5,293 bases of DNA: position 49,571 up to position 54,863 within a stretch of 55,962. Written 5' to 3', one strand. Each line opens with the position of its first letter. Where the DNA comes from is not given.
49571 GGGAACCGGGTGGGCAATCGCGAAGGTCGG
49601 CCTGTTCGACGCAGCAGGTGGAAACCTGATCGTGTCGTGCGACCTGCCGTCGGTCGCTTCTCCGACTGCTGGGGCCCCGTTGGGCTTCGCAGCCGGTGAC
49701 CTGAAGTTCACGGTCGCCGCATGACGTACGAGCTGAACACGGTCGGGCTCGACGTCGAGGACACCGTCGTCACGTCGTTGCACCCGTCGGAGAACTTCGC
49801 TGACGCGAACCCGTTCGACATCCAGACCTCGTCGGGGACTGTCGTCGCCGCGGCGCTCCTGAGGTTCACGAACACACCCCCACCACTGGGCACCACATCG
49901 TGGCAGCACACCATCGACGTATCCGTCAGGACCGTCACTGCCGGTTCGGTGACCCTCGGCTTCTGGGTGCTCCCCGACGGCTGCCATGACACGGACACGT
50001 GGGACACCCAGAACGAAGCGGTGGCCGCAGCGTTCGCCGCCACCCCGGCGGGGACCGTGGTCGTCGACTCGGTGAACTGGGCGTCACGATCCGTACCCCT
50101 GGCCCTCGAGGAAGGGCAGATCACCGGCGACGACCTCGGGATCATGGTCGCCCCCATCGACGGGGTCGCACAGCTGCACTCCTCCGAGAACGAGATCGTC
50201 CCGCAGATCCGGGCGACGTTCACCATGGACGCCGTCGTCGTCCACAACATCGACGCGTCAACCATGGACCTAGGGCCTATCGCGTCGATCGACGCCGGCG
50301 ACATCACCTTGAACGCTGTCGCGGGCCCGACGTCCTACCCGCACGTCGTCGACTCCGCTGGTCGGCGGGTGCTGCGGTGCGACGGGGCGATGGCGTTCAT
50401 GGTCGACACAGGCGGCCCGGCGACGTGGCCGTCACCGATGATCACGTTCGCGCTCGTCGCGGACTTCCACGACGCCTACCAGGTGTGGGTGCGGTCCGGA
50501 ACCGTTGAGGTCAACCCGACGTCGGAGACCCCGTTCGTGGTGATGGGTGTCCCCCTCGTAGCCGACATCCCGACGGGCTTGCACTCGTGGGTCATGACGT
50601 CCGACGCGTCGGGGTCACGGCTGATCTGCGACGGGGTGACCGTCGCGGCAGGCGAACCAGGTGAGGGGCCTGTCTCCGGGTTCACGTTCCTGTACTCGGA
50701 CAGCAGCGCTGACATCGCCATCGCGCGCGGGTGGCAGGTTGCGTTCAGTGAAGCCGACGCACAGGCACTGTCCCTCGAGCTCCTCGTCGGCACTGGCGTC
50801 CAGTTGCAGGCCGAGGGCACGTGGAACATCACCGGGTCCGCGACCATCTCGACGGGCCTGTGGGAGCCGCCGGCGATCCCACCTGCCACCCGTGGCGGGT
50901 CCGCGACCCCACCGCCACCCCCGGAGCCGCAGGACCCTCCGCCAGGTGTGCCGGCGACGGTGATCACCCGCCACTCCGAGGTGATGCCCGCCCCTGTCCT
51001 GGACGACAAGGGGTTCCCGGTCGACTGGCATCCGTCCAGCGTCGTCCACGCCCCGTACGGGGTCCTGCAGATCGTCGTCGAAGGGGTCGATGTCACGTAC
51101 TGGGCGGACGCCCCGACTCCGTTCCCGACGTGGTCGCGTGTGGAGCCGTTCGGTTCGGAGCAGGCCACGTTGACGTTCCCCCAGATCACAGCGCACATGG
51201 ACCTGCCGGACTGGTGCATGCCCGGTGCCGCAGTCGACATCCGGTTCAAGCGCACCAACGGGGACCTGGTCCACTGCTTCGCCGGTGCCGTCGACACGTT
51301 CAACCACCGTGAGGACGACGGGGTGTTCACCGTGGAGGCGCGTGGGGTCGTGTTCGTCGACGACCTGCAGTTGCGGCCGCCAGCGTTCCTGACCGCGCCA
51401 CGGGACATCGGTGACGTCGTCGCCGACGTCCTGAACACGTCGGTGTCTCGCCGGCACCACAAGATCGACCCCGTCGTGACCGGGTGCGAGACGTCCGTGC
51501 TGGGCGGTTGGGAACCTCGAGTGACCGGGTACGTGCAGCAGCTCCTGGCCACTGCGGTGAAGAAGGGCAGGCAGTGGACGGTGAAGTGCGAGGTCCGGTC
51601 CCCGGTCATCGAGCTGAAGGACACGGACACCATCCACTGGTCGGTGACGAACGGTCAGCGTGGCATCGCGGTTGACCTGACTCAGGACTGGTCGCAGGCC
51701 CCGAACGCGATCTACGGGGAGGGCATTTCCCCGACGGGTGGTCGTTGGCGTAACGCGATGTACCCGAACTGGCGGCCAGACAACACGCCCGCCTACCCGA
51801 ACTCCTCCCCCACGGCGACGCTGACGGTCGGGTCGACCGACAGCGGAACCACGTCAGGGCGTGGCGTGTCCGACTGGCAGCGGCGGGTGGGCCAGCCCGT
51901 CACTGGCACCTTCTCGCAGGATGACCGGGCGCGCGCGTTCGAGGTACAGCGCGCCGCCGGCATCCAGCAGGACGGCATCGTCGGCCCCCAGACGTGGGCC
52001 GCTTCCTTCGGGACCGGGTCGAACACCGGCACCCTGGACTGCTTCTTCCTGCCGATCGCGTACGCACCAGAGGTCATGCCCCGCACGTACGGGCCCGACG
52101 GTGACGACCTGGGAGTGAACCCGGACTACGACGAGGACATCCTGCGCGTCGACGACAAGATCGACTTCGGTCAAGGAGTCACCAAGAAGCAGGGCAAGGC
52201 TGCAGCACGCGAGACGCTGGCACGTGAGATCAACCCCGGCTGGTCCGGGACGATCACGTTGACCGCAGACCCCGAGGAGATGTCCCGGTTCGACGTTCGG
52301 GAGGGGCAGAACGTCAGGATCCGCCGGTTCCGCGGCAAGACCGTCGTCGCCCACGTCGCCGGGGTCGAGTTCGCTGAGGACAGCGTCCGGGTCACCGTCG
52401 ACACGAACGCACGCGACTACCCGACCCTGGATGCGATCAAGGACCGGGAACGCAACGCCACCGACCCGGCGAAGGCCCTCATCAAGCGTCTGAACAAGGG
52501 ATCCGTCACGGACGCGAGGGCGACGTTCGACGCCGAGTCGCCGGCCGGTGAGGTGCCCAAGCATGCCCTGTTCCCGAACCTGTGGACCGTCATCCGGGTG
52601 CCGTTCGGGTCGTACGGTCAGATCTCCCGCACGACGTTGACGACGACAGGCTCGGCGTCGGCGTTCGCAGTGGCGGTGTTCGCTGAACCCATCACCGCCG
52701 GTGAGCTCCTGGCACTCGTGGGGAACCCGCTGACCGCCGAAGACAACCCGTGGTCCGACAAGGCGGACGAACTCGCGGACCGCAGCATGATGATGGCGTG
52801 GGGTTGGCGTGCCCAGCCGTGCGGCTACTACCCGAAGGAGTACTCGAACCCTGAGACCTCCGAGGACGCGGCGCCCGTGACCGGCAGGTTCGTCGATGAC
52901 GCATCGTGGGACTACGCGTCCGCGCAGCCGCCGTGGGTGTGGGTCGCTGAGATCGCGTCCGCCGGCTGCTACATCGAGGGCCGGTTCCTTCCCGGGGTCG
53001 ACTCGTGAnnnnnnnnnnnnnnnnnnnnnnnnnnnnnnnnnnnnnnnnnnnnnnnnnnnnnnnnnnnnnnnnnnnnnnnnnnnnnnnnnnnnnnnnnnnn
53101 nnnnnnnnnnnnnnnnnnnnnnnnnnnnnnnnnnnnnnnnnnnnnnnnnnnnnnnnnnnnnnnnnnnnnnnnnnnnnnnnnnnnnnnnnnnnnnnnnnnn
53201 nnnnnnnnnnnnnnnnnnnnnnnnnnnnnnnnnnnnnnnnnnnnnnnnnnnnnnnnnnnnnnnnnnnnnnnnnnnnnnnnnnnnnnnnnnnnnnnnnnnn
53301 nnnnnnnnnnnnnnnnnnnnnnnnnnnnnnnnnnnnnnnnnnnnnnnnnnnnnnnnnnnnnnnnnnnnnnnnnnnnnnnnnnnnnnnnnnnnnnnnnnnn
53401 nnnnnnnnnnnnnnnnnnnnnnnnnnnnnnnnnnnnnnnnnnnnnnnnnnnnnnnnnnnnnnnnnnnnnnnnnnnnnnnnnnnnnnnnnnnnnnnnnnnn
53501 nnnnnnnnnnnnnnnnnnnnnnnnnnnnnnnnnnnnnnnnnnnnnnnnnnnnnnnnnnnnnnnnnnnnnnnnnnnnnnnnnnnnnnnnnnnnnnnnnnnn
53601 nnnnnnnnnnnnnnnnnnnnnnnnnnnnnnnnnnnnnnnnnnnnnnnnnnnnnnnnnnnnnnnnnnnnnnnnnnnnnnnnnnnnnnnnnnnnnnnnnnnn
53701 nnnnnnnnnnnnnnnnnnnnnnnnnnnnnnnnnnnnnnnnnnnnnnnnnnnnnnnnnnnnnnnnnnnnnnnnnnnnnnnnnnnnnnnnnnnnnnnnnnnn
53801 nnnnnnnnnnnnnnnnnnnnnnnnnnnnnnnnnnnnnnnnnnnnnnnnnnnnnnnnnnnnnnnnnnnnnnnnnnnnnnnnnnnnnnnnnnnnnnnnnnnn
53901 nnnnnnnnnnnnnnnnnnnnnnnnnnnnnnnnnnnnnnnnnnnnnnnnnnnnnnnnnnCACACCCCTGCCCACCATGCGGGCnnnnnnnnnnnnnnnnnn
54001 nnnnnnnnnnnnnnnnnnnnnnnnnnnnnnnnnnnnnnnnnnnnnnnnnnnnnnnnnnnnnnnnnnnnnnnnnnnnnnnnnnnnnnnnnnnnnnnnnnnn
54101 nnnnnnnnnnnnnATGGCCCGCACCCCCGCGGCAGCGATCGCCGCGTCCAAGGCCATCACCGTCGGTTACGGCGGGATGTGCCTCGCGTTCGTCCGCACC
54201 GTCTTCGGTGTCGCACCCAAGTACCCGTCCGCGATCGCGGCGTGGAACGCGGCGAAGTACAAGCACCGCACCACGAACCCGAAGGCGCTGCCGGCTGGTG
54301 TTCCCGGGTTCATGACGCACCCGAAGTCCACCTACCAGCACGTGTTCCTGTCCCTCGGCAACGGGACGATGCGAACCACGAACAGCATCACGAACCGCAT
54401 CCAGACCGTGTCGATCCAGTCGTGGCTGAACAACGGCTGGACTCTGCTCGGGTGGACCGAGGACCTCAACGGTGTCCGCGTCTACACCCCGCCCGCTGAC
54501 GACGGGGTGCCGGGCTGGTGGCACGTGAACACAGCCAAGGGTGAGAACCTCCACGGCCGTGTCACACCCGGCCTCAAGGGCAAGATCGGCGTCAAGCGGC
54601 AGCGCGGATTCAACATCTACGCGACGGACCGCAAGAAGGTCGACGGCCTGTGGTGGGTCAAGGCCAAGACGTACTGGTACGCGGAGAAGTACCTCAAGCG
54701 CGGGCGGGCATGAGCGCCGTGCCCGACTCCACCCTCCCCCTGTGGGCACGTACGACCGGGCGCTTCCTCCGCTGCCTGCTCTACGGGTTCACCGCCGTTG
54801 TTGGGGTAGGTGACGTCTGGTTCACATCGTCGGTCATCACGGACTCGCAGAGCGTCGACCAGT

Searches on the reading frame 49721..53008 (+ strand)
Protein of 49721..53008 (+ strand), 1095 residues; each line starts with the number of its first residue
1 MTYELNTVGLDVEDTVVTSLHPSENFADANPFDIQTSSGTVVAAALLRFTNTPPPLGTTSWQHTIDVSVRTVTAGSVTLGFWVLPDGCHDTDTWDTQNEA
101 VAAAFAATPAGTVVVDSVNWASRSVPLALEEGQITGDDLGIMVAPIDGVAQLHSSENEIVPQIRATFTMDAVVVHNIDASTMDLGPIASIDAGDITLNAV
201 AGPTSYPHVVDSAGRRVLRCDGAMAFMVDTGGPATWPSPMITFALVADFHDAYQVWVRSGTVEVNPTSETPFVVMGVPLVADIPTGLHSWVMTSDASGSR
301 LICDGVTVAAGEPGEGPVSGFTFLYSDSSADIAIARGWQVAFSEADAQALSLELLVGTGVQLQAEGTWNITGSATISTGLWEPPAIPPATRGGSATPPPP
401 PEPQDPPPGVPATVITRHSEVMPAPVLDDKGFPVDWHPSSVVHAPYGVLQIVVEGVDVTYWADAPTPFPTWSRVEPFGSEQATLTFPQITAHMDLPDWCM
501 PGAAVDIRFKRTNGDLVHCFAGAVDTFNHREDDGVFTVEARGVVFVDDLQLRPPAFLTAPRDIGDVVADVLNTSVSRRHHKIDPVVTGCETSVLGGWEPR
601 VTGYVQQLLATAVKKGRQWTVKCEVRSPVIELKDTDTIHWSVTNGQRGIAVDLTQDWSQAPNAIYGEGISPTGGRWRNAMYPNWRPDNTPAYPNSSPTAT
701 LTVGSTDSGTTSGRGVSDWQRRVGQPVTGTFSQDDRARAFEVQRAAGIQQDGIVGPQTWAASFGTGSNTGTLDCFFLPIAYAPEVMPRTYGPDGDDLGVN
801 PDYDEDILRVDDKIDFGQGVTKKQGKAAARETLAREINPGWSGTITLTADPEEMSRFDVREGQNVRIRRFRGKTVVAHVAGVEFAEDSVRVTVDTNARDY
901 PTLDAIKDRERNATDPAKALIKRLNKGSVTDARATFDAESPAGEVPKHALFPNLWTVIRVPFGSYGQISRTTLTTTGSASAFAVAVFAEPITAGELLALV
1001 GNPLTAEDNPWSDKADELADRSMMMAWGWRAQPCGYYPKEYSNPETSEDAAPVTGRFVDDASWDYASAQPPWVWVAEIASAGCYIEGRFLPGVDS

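Call 15: search_protein_families(library=phrogs, proteins=[window:49721-53008:+], max_evalue=0.001)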
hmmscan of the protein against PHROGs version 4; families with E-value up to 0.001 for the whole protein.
window:49721-53008:+ (1095 aa): 1 family
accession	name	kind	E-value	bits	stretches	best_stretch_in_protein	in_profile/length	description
phrog_1493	-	lysis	2e-05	25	1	685-761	219-304/394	endolysin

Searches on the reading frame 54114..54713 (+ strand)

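Call 15: search_protein_families(library=phrogs, proteins=[window:54114-54713:+], max_evalue=0.001)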
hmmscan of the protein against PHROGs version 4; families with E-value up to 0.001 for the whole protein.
window:54114-54713:+ (199 aa): 1 family
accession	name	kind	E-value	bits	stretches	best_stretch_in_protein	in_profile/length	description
phrog_12298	-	moron, auxiliary metabolic gene and host takeover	7.3e-14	53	1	19-128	16-134/156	membrane associated protein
